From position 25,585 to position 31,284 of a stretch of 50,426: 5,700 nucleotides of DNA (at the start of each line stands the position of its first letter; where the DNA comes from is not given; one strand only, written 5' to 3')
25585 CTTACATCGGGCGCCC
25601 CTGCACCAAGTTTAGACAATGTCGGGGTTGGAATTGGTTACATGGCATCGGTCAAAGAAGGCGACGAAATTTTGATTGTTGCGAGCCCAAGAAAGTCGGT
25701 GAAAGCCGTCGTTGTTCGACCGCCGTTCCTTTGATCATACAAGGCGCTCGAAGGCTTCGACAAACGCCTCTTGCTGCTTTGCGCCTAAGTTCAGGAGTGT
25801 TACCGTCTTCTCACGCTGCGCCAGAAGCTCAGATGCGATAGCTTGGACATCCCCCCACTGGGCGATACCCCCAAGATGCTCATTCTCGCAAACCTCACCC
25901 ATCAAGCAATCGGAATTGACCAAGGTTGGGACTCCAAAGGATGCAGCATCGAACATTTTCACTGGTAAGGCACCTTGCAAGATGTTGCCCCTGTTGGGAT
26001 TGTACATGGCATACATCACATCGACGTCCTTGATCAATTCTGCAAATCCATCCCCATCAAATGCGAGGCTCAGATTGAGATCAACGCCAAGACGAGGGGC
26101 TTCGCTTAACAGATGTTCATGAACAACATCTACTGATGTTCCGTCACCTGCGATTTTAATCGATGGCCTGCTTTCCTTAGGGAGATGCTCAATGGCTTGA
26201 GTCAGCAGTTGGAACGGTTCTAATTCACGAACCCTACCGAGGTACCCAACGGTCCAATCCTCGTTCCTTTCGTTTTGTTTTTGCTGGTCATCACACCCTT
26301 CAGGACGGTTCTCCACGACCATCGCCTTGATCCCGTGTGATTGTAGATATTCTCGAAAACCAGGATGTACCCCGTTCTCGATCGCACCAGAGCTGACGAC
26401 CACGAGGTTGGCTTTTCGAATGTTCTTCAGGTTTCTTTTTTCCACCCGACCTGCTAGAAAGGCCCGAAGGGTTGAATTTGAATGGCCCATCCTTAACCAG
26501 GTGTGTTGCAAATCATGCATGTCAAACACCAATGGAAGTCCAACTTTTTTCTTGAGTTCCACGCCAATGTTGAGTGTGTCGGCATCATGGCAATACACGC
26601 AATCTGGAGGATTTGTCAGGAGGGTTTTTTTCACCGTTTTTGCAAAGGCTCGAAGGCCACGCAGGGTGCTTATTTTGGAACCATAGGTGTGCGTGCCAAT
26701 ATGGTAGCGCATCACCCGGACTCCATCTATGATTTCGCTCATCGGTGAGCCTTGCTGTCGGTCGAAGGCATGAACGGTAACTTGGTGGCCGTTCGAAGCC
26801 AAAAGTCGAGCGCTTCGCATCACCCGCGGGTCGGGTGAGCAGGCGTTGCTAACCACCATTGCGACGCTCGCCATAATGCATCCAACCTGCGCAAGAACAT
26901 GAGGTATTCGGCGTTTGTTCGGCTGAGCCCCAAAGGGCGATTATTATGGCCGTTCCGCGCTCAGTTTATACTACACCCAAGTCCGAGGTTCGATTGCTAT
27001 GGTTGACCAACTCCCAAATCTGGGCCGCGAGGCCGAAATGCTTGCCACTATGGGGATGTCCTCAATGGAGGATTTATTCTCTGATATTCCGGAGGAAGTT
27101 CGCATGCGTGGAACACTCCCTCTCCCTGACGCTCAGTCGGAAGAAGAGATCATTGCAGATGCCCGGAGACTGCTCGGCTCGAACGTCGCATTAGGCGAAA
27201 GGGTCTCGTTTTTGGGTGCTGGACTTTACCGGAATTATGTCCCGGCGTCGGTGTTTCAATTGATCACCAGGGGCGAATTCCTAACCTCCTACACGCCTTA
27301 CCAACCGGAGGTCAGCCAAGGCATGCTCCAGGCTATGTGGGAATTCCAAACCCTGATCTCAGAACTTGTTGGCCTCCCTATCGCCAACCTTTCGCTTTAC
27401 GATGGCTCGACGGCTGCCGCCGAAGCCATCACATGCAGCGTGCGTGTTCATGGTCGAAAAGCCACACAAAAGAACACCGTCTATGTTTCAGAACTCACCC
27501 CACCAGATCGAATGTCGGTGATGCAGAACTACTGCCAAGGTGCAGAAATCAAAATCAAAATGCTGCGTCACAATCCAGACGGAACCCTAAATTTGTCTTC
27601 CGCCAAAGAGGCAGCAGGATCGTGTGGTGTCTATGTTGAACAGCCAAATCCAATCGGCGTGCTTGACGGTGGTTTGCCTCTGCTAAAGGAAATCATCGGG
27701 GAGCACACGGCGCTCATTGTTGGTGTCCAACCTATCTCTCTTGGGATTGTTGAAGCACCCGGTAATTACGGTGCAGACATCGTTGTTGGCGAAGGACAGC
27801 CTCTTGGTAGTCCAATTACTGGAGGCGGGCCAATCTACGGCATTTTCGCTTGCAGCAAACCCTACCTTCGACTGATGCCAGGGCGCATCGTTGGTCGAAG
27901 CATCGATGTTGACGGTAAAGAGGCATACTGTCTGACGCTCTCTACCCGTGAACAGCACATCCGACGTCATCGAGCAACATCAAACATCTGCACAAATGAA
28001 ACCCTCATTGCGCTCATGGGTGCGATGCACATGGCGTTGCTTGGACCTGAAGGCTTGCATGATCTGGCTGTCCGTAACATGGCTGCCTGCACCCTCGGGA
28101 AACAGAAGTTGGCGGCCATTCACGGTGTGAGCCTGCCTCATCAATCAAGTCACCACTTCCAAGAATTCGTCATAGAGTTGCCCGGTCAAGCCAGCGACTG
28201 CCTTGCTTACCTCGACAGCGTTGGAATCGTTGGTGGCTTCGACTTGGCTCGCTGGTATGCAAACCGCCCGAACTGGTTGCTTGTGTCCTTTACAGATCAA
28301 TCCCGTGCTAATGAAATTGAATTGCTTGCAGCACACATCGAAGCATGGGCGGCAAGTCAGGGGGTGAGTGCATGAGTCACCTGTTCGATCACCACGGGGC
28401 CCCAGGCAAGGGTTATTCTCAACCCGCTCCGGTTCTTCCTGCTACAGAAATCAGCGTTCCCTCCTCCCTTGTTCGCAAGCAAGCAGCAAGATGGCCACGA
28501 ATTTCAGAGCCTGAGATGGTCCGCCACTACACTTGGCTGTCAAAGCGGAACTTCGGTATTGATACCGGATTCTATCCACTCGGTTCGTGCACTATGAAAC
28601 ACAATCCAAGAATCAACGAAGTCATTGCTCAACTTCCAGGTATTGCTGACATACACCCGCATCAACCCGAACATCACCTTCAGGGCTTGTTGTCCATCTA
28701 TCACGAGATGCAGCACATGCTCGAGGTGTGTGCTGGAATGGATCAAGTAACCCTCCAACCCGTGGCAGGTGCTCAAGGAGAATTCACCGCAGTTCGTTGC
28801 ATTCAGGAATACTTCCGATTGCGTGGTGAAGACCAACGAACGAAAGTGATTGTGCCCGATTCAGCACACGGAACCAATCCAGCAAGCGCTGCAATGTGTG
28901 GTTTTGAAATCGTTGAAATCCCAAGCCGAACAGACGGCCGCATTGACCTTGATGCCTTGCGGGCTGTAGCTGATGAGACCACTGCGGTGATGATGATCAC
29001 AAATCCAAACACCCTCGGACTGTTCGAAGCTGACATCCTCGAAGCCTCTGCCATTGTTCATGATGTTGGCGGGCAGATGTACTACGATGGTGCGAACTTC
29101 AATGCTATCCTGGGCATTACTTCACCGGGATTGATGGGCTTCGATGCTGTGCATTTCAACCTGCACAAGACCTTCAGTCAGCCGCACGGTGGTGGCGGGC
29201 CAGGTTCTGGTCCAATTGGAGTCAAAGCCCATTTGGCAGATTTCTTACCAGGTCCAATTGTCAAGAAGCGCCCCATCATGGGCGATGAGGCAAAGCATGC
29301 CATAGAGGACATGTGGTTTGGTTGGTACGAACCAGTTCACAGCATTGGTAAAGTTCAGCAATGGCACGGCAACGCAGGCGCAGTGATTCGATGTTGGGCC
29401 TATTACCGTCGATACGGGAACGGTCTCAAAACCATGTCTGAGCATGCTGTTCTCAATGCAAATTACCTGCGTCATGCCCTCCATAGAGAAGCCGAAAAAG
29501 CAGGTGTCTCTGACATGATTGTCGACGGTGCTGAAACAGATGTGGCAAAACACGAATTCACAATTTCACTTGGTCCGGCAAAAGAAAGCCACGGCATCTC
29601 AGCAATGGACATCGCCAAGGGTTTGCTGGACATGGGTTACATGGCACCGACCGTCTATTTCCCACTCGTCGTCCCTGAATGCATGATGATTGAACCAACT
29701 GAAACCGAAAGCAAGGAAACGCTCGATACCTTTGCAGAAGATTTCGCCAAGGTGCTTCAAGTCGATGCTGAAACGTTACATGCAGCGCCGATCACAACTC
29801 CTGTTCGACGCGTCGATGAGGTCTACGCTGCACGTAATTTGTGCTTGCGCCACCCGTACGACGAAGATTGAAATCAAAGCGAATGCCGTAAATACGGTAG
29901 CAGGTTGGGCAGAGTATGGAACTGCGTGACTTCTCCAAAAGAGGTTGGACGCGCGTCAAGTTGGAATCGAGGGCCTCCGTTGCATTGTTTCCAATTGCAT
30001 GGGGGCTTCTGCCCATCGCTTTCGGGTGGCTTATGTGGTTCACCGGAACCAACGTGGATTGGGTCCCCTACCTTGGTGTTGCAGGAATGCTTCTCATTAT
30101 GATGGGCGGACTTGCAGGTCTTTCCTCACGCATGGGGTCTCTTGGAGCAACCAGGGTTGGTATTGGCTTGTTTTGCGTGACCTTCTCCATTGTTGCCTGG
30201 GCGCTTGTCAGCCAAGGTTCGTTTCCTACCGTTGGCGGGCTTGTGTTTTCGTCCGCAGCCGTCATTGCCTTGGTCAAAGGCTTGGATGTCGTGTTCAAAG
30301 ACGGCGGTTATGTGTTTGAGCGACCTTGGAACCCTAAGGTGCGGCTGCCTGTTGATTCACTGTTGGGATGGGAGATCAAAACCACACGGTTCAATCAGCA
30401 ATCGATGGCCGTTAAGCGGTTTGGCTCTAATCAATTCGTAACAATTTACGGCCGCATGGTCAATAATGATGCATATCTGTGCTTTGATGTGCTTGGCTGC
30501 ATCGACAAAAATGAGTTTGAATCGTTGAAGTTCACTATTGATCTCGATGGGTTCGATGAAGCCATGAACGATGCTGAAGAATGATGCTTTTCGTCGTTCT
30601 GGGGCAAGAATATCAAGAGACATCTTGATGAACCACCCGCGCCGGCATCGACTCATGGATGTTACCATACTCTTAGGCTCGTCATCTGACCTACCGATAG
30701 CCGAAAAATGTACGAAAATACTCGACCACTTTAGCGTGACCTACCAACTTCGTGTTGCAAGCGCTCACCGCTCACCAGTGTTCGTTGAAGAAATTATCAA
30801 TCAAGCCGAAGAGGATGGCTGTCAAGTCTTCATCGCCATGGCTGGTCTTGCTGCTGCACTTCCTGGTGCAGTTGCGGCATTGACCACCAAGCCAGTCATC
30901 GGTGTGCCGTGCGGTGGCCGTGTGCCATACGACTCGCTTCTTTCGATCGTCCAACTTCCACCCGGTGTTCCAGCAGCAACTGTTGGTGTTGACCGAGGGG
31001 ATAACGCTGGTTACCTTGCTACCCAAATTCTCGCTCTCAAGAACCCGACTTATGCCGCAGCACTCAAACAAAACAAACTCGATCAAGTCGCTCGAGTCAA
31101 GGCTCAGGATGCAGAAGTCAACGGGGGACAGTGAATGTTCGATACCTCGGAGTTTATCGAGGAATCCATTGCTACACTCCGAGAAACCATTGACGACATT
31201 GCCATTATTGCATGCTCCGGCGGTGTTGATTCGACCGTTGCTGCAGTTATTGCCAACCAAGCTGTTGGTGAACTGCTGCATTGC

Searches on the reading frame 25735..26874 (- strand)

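Call 27: search_protein_families(library=pfam, proteins=[window:25735-26874:-], max_evalue=0.001)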
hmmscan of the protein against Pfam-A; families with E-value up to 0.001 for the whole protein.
window:25735-26874:- (379 aa): 4 families
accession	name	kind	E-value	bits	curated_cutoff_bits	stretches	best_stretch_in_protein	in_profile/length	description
PF13579.12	Glyco_trans_4_4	-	4.7e-14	53.5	29.7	1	16-166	5-139/158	Glycosyl transferase 4-like domain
PF13439.12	Glyco_transf_4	-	4.8e-09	36.9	28.5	1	19-167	9-146/170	Glycosyltransferase Family 4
PF13692.12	Glyco_trans_1_4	-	3.2e-05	24.7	27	1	208-351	3-137/142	Glycosyl transferases group 1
PF00534.26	Glycos_transf_1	-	4.7e-05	23.4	26.4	1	196-349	5-151/172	Glycosyl transferases group 1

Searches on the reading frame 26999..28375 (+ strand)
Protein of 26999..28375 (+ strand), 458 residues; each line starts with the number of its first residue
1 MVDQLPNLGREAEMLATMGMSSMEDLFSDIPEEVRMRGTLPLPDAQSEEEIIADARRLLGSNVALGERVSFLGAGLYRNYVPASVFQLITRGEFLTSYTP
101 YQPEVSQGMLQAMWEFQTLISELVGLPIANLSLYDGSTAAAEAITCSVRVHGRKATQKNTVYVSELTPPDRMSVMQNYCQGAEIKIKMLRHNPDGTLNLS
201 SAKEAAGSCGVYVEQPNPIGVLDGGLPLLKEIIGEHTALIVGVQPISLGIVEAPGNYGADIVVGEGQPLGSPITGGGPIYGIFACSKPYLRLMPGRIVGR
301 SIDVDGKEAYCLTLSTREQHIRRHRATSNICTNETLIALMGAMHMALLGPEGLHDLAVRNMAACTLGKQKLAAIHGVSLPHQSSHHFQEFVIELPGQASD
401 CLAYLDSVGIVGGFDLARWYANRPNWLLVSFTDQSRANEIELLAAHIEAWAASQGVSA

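Call 27: search_protein_families(library=pfam, proteins=[window:26999-28375:+], max_evalue=0.001)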
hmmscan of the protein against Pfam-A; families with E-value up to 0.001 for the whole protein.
window:26999-28375:+ (458 aa): 1 family
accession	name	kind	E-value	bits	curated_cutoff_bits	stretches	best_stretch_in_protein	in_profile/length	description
PF02347.22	GDC-P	-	1.4e-103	347.5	26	1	11-400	11-388/429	Glycine cleavage system P-protein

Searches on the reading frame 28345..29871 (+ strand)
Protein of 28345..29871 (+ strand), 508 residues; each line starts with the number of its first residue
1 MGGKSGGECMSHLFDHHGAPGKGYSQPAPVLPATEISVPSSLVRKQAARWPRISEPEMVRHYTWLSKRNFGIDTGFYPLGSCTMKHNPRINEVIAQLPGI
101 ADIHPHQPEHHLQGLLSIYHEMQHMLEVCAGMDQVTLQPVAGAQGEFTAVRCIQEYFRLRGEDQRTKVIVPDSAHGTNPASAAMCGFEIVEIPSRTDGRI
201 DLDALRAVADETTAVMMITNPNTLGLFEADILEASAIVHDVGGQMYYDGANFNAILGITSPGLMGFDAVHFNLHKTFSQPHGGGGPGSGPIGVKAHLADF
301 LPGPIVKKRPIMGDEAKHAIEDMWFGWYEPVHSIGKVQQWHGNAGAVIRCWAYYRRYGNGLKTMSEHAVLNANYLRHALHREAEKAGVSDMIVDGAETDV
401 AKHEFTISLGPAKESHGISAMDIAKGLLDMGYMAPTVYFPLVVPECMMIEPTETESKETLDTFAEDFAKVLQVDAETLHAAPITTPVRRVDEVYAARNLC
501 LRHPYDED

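Call 27: search_protein_families(library=pfam, proteins=[window:28345-29871:+], max_evalue=0.001)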
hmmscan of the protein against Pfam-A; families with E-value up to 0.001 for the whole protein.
window:28345-29871:+ (508 aa): 3 families
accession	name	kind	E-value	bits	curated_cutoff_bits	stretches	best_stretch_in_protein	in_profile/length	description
PF21478.3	GcvP2_C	-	4.7e-21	75.4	27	1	365-470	2-98/122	Glycine dehydrogenase, C-terminal domain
PF02347.22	GDC-P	-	1.9e-05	24.2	26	1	37-306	30-288/429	Glycine cleavage system P-protein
PF00266.25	Aminotran_5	-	0.00012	21.6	21.5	1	166-276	89-202/371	Aminotransferase class-V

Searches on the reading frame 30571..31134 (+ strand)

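Call 27: search_protein_families(library=pfam, proteins=[window:30571-31134:+], max_evalue=0.001)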
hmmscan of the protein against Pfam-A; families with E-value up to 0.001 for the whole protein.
window:30571-31134:+ (187 aa): 1 family
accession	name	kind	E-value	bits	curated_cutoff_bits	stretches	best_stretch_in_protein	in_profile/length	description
PF00731.26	AIRC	-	1.4e-51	174.4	30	1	31-171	2-144/148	AIR carboxylase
